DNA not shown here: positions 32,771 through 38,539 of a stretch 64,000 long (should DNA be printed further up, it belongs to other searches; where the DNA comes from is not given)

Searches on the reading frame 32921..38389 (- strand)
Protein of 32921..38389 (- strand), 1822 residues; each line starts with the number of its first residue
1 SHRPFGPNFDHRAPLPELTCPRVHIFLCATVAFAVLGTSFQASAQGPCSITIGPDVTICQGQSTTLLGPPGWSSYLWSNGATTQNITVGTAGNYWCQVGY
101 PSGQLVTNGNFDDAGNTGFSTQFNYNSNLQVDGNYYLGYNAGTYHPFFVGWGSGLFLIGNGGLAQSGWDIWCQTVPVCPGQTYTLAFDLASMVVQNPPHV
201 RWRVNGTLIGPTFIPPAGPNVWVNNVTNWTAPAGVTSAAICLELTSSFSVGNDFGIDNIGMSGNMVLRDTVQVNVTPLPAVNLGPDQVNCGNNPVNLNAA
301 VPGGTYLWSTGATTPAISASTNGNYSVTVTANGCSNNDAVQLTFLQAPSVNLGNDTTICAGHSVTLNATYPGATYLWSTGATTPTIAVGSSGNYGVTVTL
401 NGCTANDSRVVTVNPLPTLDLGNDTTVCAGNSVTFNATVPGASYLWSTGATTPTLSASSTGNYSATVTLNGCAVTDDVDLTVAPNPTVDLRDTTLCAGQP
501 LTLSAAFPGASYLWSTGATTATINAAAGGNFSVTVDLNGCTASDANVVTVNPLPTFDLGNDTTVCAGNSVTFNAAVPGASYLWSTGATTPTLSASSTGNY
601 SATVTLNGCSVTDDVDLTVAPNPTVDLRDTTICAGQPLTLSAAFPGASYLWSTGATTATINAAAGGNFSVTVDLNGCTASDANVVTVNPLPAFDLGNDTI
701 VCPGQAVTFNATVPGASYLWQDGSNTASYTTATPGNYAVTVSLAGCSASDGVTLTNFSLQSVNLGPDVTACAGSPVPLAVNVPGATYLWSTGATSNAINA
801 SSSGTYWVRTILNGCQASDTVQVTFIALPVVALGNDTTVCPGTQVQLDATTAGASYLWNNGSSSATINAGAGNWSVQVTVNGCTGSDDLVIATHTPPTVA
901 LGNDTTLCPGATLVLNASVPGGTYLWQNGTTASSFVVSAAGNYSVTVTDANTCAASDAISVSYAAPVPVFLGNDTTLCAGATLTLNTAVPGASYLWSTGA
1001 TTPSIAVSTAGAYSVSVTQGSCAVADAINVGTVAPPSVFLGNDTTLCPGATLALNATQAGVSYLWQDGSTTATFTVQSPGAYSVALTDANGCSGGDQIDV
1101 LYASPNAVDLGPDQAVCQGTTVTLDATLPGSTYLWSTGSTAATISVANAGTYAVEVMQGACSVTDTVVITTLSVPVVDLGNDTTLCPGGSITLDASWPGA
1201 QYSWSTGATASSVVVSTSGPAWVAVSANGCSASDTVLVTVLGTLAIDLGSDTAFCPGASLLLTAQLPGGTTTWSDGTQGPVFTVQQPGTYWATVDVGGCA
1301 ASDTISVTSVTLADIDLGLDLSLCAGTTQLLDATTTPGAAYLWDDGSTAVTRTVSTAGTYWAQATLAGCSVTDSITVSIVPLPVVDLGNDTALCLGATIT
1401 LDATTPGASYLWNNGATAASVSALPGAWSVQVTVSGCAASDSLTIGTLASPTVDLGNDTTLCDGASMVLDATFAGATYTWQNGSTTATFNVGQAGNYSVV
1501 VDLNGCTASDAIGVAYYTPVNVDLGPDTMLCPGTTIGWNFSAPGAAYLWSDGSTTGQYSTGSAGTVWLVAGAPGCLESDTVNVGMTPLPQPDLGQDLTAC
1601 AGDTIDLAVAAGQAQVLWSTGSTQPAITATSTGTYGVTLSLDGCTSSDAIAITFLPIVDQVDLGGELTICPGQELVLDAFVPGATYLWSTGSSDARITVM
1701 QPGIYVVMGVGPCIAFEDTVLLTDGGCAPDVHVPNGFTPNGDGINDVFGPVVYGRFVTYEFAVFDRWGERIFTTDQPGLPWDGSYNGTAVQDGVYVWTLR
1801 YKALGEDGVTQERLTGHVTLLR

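Call 69: search_protein_families(library=pfam, alignment_id=A5, max_evalue=0.00001)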
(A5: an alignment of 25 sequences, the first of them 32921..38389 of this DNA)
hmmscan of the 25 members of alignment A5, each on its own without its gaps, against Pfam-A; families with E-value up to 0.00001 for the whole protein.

A. member 1, window:32921-38389:- (1822 aa): 4 families
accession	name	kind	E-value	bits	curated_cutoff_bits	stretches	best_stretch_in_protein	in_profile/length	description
PF13585.12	CHU_C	-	4.7e-15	55.9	27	1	1731-1806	1-73/86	CHU_C Type IX secretion signal domain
PF08329.16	ChitinaseA_N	-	2.8e-10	40.4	21.2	0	1482-1513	70-104/133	Chitinase A, N-terminal domain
PF18911.6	PKD_4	-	1.2e-07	32.1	27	0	689-742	2-67/85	PKD domain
PF00630.25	Filamin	-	1.3e-07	32.8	26.9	0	717-745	56-84/93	Filamin/ABP280 repeat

B. families by the number of members that match (of 25 scanned): 37 families (the first 25 are shown)
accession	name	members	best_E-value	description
PF00211.25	Guanylate_cyc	2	3.6e-09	Adenylate and Guanylate cyclase catalytic domain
PF01218.23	Coprogen_oxidas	1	4.8e-117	Coproporphyrinogen III oxidase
PF10079.15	Rossmann-like_BshC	1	7.4e-98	Bacillithiol biosynthesis BshC, N-terminal Rossmann-like domain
PF14903.11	WG_beta_rep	1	5.8e-73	WG containing repeat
PF00809.28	Pterin_bind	1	6.2e-73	Pterin binding enzyme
PF01746.26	tRNA_m1G_MT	1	1.6e-58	tRNA (Guanine-1)-methyltransferase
PF18921.5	Cyanophycin_syn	1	4.9e-45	Cyanophycin synthase-like N-terminal domain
PF00958.27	GMP_synt_C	1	1.6e-43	GMP synthase C terminal domain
PF21734.3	10_blade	1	5.3e-43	10-bladed beta propeller domain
PF01738.24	DLH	1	1.9e-39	Dienelactone hydrolase family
PF03176.21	MMPL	1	6.5e-38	MMPL family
PF00117.34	GATase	1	3.4e-34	Glutamine amidotransferase class-I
PF01476.26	LysM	1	4.3e-29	LysM domain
PF24850.1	CC_BshC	1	4.7e-29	Bacillithiol biosynthesis BshC, C-terminal coiled-coil domain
PF08245.18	Mur_ligase_M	1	5.3e-24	Mur ligase middle domain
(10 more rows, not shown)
